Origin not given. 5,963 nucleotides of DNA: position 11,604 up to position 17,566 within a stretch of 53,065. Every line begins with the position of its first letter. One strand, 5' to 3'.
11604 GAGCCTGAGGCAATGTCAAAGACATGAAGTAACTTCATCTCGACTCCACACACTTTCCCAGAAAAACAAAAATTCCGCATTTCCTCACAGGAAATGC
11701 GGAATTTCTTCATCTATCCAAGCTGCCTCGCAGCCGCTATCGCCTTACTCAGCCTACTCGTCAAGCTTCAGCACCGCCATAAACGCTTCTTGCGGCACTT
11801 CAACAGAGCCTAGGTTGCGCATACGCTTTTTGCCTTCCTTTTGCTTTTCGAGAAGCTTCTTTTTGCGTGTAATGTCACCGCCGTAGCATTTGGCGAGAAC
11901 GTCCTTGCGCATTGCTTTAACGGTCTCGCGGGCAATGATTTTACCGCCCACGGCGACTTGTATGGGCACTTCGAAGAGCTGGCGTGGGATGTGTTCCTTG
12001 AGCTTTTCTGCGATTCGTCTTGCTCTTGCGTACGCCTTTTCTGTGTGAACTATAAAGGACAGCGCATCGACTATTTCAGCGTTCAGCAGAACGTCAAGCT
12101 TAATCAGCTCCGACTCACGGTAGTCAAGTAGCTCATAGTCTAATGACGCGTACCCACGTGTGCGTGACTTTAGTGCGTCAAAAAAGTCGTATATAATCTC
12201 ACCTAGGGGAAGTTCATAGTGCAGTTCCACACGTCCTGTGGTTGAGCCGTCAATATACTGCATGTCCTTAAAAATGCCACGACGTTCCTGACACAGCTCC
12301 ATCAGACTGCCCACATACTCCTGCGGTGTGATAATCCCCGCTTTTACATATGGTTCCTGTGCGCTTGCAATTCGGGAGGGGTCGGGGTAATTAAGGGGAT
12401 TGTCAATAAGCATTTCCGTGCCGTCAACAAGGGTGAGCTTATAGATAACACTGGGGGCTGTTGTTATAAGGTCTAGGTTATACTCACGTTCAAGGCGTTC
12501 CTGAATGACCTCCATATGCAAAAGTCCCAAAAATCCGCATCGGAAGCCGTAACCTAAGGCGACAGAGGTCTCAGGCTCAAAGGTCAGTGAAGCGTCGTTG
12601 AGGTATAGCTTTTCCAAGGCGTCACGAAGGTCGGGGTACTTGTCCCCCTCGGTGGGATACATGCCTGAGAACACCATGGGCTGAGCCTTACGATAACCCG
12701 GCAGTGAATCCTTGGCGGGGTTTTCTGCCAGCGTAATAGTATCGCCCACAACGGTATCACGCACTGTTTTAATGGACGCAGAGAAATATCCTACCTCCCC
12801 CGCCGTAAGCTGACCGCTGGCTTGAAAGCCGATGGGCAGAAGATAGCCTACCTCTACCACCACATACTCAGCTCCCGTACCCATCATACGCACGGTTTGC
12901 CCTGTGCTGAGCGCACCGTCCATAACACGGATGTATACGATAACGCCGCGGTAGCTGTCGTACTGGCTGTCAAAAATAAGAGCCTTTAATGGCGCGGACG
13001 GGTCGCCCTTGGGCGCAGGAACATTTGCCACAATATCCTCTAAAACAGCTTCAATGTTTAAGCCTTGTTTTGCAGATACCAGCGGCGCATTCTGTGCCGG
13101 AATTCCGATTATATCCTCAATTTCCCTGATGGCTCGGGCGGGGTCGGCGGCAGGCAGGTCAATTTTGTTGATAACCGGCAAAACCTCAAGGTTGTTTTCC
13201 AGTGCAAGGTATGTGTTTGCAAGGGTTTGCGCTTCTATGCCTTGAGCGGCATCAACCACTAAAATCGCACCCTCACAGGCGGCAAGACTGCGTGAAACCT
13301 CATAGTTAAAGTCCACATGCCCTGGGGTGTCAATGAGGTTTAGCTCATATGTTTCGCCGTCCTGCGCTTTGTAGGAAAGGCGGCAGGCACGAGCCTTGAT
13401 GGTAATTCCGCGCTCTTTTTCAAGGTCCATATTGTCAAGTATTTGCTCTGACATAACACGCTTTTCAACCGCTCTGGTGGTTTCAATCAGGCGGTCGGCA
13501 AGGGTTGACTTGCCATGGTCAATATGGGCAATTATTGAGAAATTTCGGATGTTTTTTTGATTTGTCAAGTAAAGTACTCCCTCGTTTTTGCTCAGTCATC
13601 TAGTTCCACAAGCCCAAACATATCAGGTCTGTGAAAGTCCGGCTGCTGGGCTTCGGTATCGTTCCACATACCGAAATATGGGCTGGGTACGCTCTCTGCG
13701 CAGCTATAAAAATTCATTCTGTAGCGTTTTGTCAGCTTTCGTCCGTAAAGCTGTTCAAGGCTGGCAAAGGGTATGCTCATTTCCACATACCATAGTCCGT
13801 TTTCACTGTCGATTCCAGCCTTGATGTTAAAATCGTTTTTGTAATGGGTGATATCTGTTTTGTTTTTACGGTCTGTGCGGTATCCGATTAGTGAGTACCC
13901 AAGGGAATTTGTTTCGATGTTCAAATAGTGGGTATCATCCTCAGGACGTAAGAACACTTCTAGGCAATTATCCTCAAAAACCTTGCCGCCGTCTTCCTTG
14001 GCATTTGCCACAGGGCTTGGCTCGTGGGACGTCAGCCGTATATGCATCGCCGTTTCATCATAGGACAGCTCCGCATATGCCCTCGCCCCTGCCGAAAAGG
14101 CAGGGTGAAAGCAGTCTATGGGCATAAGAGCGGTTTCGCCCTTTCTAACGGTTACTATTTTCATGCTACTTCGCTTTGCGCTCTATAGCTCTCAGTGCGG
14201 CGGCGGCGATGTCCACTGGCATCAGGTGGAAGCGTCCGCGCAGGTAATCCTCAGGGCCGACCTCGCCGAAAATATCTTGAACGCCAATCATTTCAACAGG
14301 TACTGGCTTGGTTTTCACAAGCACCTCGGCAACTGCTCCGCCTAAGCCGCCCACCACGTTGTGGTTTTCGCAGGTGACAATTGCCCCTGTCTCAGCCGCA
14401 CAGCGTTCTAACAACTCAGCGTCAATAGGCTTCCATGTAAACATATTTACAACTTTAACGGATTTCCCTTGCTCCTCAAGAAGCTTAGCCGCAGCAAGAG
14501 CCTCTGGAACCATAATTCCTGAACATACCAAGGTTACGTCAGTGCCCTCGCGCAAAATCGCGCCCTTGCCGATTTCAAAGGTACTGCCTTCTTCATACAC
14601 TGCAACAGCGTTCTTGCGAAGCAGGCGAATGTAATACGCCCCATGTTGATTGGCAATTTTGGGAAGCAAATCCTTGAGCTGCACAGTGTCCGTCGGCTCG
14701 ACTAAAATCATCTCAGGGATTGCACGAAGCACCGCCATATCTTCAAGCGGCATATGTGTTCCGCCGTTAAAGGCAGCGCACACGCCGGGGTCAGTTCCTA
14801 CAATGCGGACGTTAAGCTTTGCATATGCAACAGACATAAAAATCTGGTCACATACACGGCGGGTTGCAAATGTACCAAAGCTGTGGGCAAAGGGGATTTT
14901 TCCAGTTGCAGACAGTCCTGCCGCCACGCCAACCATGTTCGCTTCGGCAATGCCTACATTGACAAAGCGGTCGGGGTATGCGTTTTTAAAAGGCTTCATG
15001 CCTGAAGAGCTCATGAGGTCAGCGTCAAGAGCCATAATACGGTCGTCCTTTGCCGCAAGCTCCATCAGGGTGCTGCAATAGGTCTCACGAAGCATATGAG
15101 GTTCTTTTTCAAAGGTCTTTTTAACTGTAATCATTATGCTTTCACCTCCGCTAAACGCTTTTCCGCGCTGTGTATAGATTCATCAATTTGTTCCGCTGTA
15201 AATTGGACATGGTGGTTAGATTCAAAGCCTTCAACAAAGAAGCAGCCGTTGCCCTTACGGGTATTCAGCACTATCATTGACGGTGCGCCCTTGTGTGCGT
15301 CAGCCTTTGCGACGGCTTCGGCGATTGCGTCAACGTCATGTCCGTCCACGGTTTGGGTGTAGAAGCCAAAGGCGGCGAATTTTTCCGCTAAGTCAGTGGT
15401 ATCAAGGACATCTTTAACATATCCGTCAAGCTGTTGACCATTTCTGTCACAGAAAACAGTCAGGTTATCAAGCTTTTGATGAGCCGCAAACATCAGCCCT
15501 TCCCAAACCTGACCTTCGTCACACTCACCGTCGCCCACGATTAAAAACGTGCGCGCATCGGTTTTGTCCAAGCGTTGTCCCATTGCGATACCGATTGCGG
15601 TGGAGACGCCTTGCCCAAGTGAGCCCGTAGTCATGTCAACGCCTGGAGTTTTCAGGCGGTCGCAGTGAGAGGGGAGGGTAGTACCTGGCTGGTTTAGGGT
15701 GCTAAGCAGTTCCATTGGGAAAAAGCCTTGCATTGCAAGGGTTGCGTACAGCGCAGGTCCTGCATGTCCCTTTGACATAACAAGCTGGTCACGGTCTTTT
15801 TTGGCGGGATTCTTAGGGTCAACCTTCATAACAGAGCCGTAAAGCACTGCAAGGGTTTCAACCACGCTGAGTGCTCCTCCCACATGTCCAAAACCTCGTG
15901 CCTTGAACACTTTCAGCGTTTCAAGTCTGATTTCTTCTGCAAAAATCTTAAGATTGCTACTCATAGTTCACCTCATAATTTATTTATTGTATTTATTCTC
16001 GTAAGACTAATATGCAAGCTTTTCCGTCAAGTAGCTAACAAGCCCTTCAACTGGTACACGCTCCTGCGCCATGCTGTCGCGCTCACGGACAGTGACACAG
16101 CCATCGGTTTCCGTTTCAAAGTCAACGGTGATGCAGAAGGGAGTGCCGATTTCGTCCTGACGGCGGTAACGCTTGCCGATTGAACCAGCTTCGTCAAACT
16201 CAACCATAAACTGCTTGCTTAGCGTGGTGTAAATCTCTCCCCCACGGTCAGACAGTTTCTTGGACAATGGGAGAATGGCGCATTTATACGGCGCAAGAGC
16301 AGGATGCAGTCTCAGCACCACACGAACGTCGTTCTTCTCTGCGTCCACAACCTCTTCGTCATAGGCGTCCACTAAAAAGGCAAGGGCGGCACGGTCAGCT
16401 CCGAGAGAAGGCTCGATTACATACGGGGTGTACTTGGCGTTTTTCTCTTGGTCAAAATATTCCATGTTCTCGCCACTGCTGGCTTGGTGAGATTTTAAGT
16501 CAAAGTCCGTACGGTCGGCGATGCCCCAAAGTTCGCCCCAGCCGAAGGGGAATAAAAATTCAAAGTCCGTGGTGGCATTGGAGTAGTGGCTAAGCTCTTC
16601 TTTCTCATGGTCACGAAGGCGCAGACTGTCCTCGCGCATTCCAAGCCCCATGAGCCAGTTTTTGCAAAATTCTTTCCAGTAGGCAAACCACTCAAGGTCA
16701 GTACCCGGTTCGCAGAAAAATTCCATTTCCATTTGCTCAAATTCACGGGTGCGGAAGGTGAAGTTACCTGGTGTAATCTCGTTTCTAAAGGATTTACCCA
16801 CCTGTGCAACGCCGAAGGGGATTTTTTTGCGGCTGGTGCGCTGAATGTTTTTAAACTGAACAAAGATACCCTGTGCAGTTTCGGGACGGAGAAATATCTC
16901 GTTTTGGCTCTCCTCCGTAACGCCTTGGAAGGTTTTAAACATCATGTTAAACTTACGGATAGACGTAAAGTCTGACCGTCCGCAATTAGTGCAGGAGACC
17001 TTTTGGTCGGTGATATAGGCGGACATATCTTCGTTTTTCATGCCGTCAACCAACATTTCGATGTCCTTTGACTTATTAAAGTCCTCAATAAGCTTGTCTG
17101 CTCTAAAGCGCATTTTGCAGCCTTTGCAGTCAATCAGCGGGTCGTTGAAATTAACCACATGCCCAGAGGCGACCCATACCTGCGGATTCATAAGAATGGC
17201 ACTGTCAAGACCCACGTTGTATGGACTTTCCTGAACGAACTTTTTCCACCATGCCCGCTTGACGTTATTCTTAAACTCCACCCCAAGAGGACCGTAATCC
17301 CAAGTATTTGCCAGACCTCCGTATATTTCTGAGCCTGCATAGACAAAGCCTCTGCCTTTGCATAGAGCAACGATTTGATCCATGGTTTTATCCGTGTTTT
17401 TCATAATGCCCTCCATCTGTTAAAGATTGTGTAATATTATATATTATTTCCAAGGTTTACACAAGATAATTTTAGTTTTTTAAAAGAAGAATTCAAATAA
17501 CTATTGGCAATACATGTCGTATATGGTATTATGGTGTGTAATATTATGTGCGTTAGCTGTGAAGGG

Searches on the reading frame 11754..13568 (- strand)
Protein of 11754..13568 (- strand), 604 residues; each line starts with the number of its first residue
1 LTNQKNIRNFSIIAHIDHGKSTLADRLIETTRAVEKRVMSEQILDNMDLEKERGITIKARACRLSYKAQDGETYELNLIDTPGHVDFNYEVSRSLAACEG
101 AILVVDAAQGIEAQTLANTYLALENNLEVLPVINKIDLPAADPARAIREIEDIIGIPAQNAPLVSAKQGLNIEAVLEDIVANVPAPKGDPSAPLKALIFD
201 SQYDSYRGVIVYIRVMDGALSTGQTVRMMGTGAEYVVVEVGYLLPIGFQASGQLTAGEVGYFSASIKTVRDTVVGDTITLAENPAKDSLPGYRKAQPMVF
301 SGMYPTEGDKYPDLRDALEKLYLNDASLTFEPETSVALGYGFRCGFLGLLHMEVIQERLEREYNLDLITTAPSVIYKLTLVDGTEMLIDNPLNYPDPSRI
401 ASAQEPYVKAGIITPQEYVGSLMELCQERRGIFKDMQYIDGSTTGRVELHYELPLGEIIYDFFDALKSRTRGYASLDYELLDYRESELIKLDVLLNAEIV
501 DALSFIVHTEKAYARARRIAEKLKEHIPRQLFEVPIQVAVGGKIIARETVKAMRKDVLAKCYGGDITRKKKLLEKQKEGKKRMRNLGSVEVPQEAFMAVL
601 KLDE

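Call 53: search_protein_families(library=pfam, proteins=[window:11754-13568:-])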
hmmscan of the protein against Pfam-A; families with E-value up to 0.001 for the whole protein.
window:11754-13568:- (604 aa): 7 families
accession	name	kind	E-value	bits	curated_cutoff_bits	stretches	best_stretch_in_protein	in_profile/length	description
PF00009.33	GTP_EFTU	-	7.9e-53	179.3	26.5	1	5-184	1-187/188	Elongation factor Tu GTP binding domain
PF06421.17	LepA_C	-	2.9e-50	169.3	29.7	1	495-601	1-107/107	GTP-binding protein LepA C-terminus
PF00679.30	EFG_C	-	4.4e-21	75.2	27.9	1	404-490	3-85/89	Elongation factor G C-terminus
PF03144.31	GTP_EFTU_D2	-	8.4e-09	36.2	30.3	1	208-279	1-73/73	Elongation factor Tu domain 2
PF22042.2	EF-G_D2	-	0.00013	22.5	27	1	193-230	1-38/84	Elongation factor G domain 2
PF01926.29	MMR_HSR1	-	0.00029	21.4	21.9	0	18-135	10-113/113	50S ribosome-binding GTPase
PF14492.12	EFG_III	-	0.00064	20.2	27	0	296-369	3-73/75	Elongation Factor G, domain III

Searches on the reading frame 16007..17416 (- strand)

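Call 53: search_protein_families(library=pfam, proteins=[window:16007-17416:-])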
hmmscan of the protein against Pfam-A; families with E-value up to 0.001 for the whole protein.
window:16007-17416:- (469 aa): 2 families
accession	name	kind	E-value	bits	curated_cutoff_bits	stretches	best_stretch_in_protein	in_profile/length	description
PF03129.25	HGTP_anticodon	-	9.3e-22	77.4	21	1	378-465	1-93/94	Anticodon binding domain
PF00587.30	tRNA-synt_2b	-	3.8e-10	40.5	29.3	1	168-343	5-171/179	tRNA synthetase class II core domain (G, H, P, S and T)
